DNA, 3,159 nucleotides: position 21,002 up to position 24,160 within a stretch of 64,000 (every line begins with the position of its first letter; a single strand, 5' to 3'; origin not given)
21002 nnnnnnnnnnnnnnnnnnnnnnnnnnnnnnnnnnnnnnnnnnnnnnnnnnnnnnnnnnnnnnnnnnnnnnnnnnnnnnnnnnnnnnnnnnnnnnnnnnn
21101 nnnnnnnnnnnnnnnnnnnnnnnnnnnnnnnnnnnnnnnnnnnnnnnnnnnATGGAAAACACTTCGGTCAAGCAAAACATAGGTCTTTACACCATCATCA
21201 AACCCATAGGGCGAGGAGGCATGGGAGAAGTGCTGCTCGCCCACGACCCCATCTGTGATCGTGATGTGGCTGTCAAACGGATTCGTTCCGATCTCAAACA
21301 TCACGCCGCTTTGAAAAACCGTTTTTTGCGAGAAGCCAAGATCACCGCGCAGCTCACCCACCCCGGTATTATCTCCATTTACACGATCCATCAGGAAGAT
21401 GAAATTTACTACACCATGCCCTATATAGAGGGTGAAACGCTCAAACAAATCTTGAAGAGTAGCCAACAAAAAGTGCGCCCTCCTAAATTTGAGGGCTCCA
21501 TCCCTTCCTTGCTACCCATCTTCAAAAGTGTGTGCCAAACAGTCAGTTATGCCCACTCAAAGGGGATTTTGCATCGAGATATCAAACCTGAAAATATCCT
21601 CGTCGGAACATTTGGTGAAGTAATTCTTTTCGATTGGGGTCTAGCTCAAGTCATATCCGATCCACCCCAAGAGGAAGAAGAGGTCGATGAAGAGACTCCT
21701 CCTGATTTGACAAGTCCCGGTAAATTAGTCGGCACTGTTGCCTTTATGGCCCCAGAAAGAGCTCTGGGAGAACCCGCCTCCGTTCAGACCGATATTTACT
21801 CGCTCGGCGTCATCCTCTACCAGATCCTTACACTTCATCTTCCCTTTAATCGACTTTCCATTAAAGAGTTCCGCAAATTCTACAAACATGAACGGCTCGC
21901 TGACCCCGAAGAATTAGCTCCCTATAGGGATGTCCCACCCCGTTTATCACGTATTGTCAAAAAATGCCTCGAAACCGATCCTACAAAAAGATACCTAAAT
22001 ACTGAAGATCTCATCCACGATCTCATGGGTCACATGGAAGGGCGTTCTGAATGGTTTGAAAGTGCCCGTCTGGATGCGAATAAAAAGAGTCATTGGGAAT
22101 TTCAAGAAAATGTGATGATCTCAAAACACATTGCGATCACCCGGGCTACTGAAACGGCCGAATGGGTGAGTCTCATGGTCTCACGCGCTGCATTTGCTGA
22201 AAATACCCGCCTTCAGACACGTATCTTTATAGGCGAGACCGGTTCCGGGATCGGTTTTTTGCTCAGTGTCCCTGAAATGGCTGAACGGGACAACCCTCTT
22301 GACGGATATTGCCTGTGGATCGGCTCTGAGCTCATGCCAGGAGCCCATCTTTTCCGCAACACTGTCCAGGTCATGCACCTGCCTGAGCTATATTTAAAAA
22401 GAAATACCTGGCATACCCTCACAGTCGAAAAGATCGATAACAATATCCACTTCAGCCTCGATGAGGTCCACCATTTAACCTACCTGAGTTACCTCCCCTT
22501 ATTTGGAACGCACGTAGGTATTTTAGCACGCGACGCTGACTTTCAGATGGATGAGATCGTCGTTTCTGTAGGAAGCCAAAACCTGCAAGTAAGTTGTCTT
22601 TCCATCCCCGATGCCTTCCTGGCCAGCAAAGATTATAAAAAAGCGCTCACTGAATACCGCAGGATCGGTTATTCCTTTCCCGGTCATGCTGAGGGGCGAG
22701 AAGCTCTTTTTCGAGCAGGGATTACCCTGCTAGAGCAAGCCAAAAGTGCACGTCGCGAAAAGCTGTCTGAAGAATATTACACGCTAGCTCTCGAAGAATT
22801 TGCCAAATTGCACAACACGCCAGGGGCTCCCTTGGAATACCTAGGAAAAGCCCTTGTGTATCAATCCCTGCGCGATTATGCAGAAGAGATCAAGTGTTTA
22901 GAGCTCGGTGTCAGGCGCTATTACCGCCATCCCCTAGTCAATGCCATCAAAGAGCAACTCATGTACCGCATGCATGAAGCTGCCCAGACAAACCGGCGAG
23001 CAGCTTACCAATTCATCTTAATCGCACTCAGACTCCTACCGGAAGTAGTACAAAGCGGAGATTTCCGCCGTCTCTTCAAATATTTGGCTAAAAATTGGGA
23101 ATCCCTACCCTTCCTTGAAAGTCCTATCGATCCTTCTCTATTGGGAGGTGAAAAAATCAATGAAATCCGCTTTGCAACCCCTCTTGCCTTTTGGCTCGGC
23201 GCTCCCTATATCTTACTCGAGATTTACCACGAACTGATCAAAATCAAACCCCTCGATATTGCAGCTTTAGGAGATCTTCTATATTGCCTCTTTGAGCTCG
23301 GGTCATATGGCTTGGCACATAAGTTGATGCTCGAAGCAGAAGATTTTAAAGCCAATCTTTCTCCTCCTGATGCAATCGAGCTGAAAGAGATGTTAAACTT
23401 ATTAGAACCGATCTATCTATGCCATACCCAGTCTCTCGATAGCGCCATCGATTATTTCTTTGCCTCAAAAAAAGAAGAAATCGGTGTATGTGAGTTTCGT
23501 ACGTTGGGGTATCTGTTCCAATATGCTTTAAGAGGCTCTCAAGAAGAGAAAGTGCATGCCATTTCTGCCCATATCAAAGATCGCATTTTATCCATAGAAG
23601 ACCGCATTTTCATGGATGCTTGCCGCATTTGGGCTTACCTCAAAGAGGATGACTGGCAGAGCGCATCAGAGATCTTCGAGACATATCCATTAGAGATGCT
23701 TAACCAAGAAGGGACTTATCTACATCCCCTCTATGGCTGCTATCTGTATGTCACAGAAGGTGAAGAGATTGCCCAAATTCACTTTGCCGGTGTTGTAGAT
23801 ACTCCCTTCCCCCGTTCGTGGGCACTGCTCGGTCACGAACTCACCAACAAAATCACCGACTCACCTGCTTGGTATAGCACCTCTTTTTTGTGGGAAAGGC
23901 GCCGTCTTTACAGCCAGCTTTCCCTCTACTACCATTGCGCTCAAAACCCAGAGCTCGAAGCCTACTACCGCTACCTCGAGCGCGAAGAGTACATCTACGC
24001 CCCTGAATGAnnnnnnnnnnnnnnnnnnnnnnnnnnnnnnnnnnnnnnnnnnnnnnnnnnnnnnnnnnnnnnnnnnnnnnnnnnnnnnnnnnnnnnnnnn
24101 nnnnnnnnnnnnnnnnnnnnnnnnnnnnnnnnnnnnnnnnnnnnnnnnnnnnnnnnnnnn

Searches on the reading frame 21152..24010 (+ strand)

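Call 59: search_protein_families(library=ncbifam, proteins=[window:21152-24010:+], max_evalue=0.00001)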
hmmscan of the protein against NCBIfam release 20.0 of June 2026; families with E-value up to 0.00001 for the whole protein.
window:21152-24010:+ (952 aa): 14 families
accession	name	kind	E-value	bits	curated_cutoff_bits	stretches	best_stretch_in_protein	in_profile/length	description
NF009651.0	PRK13184.1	equivalog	3.8e-285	948.5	839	1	11-941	2-921/932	serine/threonine-protein kinase PknD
NF033483.0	PknB_PASTA_kin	equivalog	3.3e-66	224.5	450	1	13-305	9-279/563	Stk1 family PASTA domain-containing Ser/Thr kinase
NF052427.1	StpK7MSMEG_1200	equivalog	3.3e-41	141.4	900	1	9-334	5-311/601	serine/threonine protein kinase StpK7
NF047741.1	antiphage_MADS6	equivalog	3.9e-37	128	460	2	121-320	302-490/612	methylation-associated defense system protein kinase MAD6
TIGR03903.1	TOMM_kin_cyc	equivalog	4.6e-25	87.7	705.75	1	37-287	4-240/1267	TOMM system kinase/cyclase fusion protein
NF038150.1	lanthi_synth_IV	equivalog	5e-21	74.7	650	1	13-339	191-495/851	class IV lanthionine synthetase LanL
NF033442.0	BREX_PglW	equivalog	3.9e-19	67.9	990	1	123-292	317-484/1391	BREX system serine/threonine kinase PglW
NF053615.1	SerThrKinAfsKStmc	equivalog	1.2e-12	47.4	1300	1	9-319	11-286/809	protein serine/threonine kinase AfsK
TIGR03724.2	arch_bud32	equivalog_domain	5.2e-10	39.1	125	1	54-169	36-135/193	KEOPS complex kinase/ATPase Bud32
NF038151.1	lanthi_synth_III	equivalog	2.1e-09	36.4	575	1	13-245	222-442/833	class III lanthionine synthetase LanKC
NF043056.1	T4SS_LegK1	equivalog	1.4e-07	30.5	550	1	30-222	97-280/516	Dot/Icm T4SS effector kinase LegK1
NF007174.0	PRK09605.1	equivalog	1.9e-06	26.7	447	1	50-169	375-477/535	bifunctional N(6)-L-threonylcarbamoyladenine synthase/serine/threonine protein kinase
NF011464.0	PRK14879.1-7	equivalog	2.1e-06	27.7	246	1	42-167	37-151/221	Kae1-associated kinase Bud32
NF011463.0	PRK14879.1-4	equivalog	3.9e-06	26.4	188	1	53-170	60-165/237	Kae1-associated kinase Bud32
